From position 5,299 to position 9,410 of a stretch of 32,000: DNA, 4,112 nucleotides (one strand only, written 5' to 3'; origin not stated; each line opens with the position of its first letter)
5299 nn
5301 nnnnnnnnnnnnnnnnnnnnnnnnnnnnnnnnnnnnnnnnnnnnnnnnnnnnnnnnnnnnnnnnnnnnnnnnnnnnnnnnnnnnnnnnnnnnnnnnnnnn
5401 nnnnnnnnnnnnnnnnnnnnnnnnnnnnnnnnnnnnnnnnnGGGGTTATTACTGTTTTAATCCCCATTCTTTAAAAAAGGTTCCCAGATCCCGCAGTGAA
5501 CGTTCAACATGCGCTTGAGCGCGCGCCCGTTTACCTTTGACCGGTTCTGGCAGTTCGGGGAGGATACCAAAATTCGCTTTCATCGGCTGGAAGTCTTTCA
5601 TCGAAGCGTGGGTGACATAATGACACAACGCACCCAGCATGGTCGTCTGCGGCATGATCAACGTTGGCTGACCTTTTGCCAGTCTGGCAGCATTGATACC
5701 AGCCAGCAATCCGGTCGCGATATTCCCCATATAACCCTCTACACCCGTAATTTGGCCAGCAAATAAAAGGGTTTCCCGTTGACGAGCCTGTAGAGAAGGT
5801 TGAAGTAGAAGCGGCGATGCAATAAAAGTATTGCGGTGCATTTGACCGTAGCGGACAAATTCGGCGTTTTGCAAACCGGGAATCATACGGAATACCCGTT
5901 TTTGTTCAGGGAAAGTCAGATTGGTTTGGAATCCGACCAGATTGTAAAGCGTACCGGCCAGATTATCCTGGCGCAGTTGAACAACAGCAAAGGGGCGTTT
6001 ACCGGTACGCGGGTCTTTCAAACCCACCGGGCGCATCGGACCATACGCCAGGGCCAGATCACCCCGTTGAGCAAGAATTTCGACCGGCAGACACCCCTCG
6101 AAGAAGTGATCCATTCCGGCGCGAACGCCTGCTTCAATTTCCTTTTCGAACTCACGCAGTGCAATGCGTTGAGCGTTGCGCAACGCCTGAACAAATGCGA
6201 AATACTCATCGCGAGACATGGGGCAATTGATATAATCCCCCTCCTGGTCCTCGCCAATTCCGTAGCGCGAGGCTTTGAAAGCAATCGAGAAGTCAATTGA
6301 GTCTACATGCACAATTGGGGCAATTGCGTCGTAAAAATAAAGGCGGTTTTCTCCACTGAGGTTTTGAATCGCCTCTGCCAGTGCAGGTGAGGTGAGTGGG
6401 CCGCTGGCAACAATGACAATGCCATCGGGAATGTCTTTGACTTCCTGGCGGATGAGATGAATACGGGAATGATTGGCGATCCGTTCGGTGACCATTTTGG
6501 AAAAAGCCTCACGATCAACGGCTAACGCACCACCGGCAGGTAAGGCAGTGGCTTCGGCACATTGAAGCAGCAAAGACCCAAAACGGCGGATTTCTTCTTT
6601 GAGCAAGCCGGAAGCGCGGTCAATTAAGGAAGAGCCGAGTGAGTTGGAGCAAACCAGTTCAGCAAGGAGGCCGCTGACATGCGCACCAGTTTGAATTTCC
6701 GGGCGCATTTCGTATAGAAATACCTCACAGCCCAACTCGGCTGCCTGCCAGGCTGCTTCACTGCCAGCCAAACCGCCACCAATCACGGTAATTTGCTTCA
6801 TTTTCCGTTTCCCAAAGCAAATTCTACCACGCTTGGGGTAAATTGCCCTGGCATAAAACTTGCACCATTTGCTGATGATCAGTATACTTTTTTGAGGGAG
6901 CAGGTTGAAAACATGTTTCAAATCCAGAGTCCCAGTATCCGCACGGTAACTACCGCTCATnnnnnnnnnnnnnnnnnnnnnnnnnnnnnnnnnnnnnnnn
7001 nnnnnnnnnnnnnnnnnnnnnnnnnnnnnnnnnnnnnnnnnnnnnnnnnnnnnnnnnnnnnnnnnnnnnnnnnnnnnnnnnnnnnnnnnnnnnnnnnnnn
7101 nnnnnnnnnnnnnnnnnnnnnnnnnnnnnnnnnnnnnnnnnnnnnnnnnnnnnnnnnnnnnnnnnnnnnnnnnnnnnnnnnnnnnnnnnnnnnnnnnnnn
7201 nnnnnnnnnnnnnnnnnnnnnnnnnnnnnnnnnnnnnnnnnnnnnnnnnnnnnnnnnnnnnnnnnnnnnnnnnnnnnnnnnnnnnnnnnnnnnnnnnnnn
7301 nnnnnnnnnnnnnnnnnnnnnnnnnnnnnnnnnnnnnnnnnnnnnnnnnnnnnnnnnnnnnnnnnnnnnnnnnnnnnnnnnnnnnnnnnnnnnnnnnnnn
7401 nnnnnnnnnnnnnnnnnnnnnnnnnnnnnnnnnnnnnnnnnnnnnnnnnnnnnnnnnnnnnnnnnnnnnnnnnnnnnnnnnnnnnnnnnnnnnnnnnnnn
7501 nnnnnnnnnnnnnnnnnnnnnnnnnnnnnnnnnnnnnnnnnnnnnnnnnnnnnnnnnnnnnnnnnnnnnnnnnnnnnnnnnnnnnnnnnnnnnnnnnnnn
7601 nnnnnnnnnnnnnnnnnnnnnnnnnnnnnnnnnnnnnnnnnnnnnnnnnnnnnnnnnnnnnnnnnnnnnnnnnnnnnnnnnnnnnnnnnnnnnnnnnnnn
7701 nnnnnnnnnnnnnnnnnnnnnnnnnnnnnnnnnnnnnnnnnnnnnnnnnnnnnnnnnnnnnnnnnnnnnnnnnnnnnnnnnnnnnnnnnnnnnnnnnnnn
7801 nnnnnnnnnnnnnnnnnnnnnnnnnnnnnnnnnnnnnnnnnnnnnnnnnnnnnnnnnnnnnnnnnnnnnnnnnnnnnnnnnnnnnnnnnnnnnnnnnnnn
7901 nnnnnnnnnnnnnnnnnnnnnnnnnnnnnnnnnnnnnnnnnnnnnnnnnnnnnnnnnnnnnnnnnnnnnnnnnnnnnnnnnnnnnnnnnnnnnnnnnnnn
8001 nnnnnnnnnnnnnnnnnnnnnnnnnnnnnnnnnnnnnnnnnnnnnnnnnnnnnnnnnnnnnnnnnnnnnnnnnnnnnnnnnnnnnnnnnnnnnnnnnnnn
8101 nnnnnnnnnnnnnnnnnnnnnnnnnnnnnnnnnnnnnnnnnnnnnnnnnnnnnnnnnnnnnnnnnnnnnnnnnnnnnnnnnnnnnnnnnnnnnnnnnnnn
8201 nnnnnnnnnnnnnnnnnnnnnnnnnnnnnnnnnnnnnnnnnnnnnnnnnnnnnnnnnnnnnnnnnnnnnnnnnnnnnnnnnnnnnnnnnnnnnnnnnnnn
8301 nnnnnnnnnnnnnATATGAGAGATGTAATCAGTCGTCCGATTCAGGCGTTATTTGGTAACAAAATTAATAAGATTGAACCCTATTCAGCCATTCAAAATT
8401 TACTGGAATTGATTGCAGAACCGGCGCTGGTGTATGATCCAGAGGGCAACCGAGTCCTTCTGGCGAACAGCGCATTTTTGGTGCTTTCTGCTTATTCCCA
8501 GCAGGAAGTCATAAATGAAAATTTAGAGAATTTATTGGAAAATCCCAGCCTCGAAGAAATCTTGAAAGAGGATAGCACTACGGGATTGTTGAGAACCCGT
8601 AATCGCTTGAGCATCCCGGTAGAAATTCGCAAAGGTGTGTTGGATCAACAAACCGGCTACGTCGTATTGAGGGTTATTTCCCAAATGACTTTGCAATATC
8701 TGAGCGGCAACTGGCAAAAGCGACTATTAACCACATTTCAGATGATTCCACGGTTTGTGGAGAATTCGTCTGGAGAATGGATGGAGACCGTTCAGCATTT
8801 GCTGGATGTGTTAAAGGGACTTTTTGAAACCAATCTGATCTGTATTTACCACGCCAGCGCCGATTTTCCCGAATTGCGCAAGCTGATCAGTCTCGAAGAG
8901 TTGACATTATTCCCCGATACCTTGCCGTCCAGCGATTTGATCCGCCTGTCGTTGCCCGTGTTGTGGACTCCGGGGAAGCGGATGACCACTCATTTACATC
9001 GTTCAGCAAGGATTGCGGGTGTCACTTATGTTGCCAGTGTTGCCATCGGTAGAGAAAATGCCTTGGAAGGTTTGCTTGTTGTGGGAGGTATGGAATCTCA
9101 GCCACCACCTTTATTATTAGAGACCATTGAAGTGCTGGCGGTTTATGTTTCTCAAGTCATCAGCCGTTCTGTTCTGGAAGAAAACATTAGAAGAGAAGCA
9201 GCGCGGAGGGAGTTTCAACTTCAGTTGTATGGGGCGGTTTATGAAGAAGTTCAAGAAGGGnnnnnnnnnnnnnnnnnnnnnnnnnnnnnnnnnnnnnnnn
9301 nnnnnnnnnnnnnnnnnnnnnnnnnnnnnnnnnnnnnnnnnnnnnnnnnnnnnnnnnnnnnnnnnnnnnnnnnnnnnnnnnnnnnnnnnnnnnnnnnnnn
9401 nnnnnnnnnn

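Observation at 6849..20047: Self-contained sigma54 cassette joined to a dedicated scaffold/protease operon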

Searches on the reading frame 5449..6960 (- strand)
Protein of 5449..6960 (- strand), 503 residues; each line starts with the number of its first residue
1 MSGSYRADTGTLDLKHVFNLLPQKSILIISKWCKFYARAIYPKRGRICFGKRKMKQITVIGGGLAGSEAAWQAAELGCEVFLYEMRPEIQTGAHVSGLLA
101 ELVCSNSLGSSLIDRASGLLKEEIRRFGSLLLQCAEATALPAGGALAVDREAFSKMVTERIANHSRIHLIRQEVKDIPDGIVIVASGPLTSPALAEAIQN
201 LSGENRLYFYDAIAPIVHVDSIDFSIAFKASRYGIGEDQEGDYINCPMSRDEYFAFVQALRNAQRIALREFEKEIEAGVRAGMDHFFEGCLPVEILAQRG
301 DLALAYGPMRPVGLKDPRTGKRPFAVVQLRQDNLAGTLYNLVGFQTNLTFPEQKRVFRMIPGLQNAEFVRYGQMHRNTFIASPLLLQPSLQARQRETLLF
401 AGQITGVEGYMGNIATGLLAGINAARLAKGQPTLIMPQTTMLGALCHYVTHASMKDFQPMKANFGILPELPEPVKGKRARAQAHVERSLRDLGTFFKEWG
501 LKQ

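Call 3: search_protein_families(library=pfam, proteins=[window:5449-6960:-], max_evalue=0.01)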
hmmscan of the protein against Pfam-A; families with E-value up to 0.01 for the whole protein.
window:5449-6960:- (503 aa): 9 families
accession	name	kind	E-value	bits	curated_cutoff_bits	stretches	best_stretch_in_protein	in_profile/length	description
PF01134.28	GIDA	-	1.3e-92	311.3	22.1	1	57-431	2-390/391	Glucose inhibited division protein A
PF07992.20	Pyr_redox_2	-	1.1e-06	28.7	26.1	1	52-90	141-178/291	Pyridine nucleotide-disulphide oxidoreductase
PF01262.27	AlaDh_PNT_C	-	5e-06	26.5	23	1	55-90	29-64/214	Alanine dehydrogenase/PNT, C-terminal domain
PF01266.30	DAO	-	6.2e-06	26.4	27.9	1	57-156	2-105/353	FAD dependent oxidoreductase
PF12831.13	FAD_oxidored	-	8.6e-06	25.7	27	1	57-171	2-107/416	FAD dependent oxidoreductase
PF13450.12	NAD_binding_8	-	2.6e-05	24.9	21.9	1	59-89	1-31/68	NAD(P)-binding Rossmann-like domain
PF00070.33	Pyr_redox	-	0.00011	23.1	22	1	57-90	2-35/82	Pyridine nucleotide-disulphide oxidoreductase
PF03486.20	HI0933_like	-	0.00061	19.8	50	0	56-97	2-43/244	HI0933-like protein Rossmann domain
PF00890.30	FAD_binding_2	-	0.0085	15.8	20.4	0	59-97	4-42/414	FAD binding domain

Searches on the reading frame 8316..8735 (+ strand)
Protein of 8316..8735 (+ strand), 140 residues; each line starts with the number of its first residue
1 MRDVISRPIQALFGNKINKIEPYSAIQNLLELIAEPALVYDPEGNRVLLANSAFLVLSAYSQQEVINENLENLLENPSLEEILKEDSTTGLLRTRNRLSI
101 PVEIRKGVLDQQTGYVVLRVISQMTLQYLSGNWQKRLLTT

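Call 44: search_protein_families(library=pfam, proteins=[window:8316-8735:+], max_evalue=1)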
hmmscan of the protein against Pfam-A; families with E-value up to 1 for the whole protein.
window:8316-8735:+ (140 aa): 3 families
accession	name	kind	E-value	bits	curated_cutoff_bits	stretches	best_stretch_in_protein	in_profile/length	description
PF00989.32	PAS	-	2.4e-07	31.2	22.6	1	27-114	4-84/113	PAS fold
PF13426.13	PAS_9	-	7.1e-05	23.5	27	1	37-111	4-86/103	PAS domain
PF13188.13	PAS_8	-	0.00016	21.8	21.8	1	26-79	3-52/65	PAS domain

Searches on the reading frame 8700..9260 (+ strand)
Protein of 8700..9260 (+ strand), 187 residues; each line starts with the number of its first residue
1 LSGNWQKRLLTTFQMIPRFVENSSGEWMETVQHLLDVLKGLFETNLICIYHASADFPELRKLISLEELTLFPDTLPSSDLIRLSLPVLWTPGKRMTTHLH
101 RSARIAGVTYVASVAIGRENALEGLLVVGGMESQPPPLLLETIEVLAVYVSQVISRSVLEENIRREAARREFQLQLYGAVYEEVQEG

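Call 44: search_protein_families(library=pfam, proteins=[window:8700-9260:+], max_evalue=1)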
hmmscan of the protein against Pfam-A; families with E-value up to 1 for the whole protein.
window:8700-9260:+ (187 aa): 1 family
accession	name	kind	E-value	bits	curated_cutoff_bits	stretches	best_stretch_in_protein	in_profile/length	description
PF13759.12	2OG-FeII_Oxy_5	-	0.23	12.3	27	1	88-113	6-31/101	Putative 2OG-Fe(II) oxygenase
